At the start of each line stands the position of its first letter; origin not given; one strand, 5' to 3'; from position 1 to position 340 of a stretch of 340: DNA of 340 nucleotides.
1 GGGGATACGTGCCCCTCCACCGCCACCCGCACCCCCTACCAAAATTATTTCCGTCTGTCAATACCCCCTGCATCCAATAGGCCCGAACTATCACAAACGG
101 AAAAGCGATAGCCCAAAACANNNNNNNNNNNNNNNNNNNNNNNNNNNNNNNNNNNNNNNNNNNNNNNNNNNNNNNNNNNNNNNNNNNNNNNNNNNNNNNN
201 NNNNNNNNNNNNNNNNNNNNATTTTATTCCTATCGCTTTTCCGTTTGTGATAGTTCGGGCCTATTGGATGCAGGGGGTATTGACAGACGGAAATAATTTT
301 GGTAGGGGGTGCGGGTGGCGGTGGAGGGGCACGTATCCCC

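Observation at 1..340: Perfect 111-bp inverted repeat bracketing an unresolved gap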

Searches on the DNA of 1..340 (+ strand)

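Call 4: search_rna_families(source=window, threshold=evalue, max_evalue=10)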
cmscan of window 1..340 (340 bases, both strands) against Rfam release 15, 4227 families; matches with E-value up to 10: 0.
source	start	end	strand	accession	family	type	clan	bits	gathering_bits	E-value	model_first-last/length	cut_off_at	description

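Call 6: search_dna_similar(query=window:1-120:+, collection=phages, mode=near, max_rows=30)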
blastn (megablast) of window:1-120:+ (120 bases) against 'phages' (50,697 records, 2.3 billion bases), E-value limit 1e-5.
Records with a match: 29; places in all: 47; records where one place covers at least 80% of the query: 16.
Best place of each record, by identity: >=99% 6; 95-99% 9; 90-95% 10; 80-90% 4.
By first word of the organism name: Enterobacteria 20; Salmonella 6; Burkholderia 2; Erwinia 1.
By host as written in the record: - 11; Salmonella enterica serovar Typhimurium LT2 - pKJK5 8; Salmonella enterica subsp. enterica serovar Typhimurium BAA-2828 (MHM112) 6; Erwinia amylovora KT-1 1; Burkholderia contaminans 5080 1; Pseudomonas putida KT2440 - pKJK5 1; Burkholderia cepacia 1.
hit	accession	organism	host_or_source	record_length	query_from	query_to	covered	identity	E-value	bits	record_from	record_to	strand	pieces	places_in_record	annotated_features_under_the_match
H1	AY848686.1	Enterobacteria phage PR4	-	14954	1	120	100%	99.2%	9e-55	217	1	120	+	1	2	none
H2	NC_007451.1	Enterobacteria phage PR4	-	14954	1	120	100%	99.2%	9e-55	217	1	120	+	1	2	none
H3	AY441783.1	Enterobacteria phage PR772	-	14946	1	120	100%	98.3%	4e-53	211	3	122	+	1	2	5' terminal repeat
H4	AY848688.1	Enterobacteria phage PR772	-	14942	1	120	100%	97.5%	2e-51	206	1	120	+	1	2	none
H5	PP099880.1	Erwinia phage RH-42-1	Erwinia amylovora KT-1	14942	1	120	100%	97.5%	2e-51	206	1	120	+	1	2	none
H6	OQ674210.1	Burkholderia phage vB_Bco-CSP1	Burkholderia contaminans 5080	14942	1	120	100%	92.7%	7e-41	171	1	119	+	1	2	repeat_region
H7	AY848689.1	Enterobacteria phage PRD1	-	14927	1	120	100%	91.7%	3e-39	165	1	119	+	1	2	none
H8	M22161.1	Enterobacteria phage PRD1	-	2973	1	120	100%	91.7%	3e-39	165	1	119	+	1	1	5' inverted terminal repeat | promoter region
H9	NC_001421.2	Enterobacteria phage PRD1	-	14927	1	120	100%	91.7%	3e-39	165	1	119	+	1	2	none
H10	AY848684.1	Enterobacteria phage L17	-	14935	1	120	100%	90.2%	2e-36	156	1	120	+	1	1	none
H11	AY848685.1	Enterobacteria phage PR3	-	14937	1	120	100%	90.2%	2e-36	156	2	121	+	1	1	none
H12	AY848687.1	Enterobacteria phage PR5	-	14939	1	120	100%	89.2%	3e-34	148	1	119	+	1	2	none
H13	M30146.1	Enterobacteria phage PRD1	-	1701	1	111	93%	91.1%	3e-34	148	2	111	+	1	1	inverted terminal repeat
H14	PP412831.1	Enterobacteria phage PRDemerald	Salmonella enterica serovar Typhimurium ...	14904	10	120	93%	91.1%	3e-34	148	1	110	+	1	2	none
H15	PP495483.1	Salmonella phage PKJ.Vi.20.4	Salmonella enterica subsp. enterica ...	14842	20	120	84%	96.0%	3e-39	165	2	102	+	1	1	none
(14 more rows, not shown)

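Call 7: search_dna_similar(query=window:221-340:+, collection=phages, mode=near, max_rows=30)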
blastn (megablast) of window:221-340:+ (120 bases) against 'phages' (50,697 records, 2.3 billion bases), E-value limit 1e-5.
Records with a match: 29; places in all: 48; records where one place covers at least 80% of the query: 15.
Best place of each record, by identity: >=99% 7; 95-99% 8; 90-95% 9; 80-90% 5.
By first word of the organism name: Enterobacteria 20; Salmonella 6; Burkholderia 2; Erwinia 1.
By host as written in the record: - 11; Salmonella enterica serovar Typhimurium LT2 - pKJK5 8; Salmonella enterica subsp. enterica serovar Typhimurium BAA-2828 (MHM112) 6; Erwinia amylovora KT-1 1; Burkholderia contaminans 5080 1; Pseudomonas putida KT2440 - pKJK5 1; Burkholderia cepacia 1.
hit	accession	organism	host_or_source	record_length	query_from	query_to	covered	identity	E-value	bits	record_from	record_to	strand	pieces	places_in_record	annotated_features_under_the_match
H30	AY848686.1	Enterobacteria phage PR4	-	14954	1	120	100%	100.0%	2e-56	222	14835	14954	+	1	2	none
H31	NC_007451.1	Enterobacteria phage PR4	-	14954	1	120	100%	100.0%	2e-56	222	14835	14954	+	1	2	none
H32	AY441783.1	Enterobacteria phage PR772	-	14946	1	120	100%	98.3%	4e-53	211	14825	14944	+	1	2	3' terminal repeat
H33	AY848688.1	Enterobacteria phage PR772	-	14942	1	120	100%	98.3%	4e-53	211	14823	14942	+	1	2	none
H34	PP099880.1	Erwinia phage RH-42-1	Erwinia amylovora KT-1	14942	1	120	100%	97.5%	2e-51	206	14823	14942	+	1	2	none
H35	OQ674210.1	Burkholderia phage vB_Bco-CSP1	Burkholderia contaminans 5080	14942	1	120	100%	92.7%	7e-41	171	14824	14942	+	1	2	repeat_region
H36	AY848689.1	Enterobacteria phage PRD1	-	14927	1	120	100%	91.7%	3e-39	165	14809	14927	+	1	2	none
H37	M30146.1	Enterobacteria phage PRD1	-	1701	1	120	100%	91.7%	3e-39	165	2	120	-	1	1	inverted terminal repeat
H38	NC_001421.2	Enterobacteria phage PRD1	-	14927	1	120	100%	91.7%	3e-39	165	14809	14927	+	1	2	none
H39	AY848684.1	Enterobacteria phage L17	-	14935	1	120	100%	89.4%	9e-35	150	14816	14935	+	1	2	none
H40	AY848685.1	Enterobacteria phage PR3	-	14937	1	120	100%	89.4%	9e-35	150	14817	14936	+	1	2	none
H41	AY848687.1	Enterobacteria phage PR5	-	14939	1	120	100%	89.2%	3e-34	148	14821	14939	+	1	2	none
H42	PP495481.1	Salmonella phage PKJ.Vi.20.2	Salmonella enterica subsp. enterica ...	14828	1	111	93%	93.7%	9e-40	167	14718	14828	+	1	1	none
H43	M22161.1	Enterobacteria phage PRD1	-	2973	10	120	93%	91.1%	3e-34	148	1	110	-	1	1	5' inverted terminal repeat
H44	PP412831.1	Enterobacteria phage PRDemerald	Salmonella enterica serovar Typhimurium ...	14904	10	111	85%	90.3%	3e-29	132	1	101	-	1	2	none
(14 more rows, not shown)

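Call 45: search_dna_similar(query=window:1-120:+, collection=ecoli_genomes, mode=near, max_rows=10)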
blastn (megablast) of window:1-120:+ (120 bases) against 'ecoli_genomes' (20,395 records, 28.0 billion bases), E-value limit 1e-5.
No match.

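Call 46: search_dna_similar(query=window:1-120:+, collection=plasmids, mode=near, max_rows=10)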
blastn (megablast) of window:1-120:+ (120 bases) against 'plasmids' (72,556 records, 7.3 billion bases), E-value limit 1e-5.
No match.
